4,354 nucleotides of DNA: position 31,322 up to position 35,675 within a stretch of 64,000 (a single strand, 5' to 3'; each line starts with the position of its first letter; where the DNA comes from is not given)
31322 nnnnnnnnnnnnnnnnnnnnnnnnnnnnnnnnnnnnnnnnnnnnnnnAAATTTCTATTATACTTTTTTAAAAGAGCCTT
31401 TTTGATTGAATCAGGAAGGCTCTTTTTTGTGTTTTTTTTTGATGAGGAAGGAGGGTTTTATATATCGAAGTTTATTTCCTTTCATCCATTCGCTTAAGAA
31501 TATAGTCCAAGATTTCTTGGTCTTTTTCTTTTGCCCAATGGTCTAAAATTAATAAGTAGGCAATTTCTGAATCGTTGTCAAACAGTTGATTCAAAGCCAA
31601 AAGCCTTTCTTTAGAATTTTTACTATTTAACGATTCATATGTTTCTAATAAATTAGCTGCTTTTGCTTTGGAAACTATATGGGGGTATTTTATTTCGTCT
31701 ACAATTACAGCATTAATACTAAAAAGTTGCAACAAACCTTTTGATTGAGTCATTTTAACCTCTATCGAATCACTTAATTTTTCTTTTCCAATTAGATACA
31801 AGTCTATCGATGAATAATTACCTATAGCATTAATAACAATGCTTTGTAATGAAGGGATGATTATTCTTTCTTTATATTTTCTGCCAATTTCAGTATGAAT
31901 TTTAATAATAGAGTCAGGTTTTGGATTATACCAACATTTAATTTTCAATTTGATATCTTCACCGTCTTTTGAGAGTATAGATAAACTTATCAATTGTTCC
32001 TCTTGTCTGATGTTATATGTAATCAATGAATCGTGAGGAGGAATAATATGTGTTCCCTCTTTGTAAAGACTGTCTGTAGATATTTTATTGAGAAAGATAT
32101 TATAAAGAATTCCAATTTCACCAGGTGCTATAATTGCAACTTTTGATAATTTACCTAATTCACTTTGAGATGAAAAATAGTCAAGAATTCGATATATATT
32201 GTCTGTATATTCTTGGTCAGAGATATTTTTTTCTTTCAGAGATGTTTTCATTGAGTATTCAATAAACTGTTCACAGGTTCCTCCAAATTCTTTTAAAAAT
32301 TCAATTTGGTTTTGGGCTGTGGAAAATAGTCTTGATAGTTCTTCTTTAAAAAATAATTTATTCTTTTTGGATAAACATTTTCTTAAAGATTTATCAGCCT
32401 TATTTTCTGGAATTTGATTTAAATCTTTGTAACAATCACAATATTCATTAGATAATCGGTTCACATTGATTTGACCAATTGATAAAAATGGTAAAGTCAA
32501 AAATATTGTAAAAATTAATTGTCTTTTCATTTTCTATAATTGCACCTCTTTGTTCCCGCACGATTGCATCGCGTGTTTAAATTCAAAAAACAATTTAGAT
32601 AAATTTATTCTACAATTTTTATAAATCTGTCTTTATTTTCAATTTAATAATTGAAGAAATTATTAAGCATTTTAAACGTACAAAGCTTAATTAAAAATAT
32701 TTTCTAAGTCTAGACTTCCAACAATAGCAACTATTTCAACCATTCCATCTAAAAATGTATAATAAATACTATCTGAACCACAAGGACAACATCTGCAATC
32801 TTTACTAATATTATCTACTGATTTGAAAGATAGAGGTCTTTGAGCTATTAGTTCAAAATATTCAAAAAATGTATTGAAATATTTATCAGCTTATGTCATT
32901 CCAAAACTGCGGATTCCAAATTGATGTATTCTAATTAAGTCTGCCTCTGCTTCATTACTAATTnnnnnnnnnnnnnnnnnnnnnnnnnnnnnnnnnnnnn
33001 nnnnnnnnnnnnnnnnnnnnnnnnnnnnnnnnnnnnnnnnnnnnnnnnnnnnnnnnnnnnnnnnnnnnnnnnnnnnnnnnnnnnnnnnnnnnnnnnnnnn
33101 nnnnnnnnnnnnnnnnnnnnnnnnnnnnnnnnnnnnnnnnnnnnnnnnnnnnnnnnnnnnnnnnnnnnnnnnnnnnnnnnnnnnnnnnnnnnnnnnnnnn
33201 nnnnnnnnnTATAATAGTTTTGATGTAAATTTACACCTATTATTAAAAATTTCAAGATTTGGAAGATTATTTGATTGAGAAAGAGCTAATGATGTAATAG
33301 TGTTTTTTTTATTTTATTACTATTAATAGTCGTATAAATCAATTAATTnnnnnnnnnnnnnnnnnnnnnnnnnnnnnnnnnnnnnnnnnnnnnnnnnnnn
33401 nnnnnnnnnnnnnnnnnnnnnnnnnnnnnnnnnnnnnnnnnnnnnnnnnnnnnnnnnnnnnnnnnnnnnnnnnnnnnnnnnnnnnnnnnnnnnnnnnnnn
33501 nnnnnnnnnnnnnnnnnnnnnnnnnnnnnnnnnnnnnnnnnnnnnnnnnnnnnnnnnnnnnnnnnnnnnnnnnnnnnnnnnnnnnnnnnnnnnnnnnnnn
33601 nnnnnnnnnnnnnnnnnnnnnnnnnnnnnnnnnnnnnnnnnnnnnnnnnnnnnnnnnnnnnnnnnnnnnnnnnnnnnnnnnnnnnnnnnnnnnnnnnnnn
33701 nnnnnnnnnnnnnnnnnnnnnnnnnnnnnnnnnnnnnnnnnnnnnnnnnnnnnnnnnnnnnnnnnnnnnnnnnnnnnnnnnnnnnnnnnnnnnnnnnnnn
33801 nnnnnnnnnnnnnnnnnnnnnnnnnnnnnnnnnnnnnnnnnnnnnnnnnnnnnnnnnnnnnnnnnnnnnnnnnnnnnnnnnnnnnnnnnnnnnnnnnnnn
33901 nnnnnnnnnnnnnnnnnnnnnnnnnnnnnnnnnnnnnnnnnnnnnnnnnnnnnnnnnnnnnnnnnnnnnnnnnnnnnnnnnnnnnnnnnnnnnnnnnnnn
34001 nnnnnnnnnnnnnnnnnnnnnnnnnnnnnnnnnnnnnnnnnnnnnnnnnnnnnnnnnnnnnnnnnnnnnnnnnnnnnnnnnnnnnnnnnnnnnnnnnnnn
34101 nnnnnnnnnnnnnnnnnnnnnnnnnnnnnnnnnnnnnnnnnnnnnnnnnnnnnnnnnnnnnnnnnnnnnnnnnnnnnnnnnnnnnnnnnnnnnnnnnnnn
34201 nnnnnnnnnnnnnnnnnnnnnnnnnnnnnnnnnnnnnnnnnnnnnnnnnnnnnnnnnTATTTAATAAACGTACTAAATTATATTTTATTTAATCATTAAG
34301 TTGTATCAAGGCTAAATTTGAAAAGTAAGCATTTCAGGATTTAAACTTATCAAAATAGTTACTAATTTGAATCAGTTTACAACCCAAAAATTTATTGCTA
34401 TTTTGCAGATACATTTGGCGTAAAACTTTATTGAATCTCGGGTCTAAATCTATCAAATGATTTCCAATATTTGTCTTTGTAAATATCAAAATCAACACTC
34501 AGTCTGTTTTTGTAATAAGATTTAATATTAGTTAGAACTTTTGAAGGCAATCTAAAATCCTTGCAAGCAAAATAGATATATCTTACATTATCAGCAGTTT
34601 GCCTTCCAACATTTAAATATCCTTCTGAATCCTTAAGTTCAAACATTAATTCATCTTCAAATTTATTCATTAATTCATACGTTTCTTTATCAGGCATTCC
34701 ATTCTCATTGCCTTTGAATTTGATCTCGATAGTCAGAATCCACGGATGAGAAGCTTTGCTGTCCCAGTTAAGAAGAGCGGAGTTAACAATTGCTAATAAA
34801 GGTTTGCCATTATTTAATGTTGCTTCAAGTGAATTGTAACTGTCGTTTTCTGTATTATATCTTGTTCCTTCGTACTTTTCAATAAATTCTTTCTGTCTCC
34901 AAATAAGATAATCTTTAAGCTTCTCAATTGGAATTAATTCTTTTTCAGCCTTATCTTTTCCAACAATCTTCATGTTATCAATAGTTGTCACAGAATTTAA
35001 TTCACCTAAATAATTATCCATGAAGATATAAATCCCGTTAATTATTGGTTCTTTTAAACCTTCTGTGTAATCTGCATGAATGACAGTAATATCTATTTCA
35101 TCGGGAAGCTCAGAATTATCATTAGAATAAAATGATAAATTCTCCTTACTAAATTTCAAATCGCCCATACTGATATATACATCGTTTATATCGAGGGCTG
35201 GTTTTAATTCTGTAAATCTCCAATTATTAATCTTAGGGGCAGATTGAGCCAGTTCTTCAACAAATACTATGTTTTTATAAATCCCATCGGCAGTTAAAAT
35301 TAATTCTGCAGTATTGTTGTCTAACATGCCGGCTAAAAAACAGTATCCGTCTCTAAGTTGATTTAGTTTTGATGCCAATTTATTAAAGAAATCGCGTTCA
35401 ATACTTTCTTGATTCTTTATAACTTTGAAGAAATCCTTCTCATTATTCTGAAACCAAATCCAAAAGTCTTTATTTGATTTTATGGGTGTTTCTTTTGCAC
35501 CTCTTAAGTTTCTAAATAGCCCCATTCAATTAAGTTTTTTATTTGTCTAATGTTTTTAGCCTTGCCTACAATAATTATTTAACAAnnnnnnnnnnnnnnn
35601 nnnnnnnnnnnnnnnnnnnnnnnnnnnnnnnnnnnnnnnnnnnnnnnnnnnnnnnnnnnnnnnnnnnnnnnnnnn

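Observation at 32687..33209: ParDE toxin-antitoxin module with the toxin knocked out by a single nonsense codon while the antitoxin is intact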

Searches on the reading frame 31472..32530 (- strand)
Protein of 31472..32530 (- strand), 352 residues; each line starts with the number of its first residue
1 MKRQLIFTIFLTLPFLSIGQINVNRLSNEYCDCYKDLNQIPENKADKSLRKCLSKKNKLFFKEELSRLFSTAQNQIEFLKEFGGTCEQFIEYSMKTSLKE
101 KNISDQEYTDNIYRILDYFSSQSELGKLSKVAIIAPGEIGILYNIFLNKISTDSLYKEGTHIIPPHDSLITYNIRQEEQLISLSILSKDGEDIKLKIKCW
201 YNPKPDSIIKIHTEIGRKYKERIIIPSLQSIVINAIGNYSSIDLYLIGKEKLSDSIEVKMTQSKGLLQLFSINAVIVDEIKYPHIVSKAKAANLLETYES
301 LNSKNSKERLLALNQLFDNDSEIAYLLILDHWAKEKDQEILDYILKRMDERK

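Call 15: search_protein_families(library=pfam, proteins=[window:31472-32530:-], max_evalue=0.001)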
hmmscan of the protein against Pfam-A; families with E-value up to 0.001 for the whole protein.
window:31472-32530:- (352 aa): 1 family
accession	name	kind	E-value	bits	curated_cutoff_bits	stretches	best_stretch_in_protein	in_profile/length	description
PF01145.31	Band_7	-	1.5e-14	54.9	23.6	1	133-289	2-154/176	SPFH domain / Band 7 family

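Call 28: find_encoding_contigs(protein=window:31472-32530:-, flank=4000, max_places=4)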
Protein window:31472-32530:- (352 aa): 1 contig read that carries it; 1 place shown.
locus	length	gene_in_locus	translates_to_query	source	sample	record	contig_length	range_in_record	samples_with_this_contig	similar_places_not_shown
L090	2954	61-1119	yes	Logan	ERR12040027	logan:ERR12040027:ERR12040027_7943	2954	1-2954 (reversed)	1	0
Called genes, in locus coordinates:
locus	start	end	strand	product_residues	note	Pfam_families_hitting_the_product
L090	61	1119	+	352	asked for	PF01145:Band_7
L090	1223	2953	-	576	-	?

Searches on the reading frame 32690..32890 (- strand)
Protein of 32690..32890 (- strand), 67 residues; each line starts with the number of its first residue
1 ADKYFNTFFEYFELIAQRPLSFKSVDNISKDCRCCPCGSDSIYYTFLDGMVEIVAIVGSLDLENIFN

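Call 5: search_protein_families(library=pfam, proteins=[window:32690-32890:-], max_evalue=1)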
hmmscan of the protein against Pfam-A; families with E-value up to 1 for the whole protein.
seq(67 aa): 1 family
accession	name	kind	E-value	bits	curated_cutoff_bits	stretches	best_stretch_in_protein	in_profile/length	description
PF05016.21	ParE_toxin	-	0.061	14.3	23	1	1-56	25-82/89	ParE toxin of type II toxin-antitoxin system, parDE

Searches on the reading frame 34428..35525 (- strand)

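Call 15: search_protein_families(library=pfam, proteins=[window:34428-35525:-], max_evalue=0.001)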
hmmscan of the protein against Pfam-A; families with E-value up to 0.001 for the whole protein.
window:34428-35525:- (365 aa): 1 family
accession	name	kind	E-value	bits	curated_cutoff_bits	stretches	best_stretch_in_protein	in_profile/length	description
PF05117.17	DUF695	-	5.3e-12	46.6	23.1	1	238-360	10-132/134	Family of unknown function (DUF695)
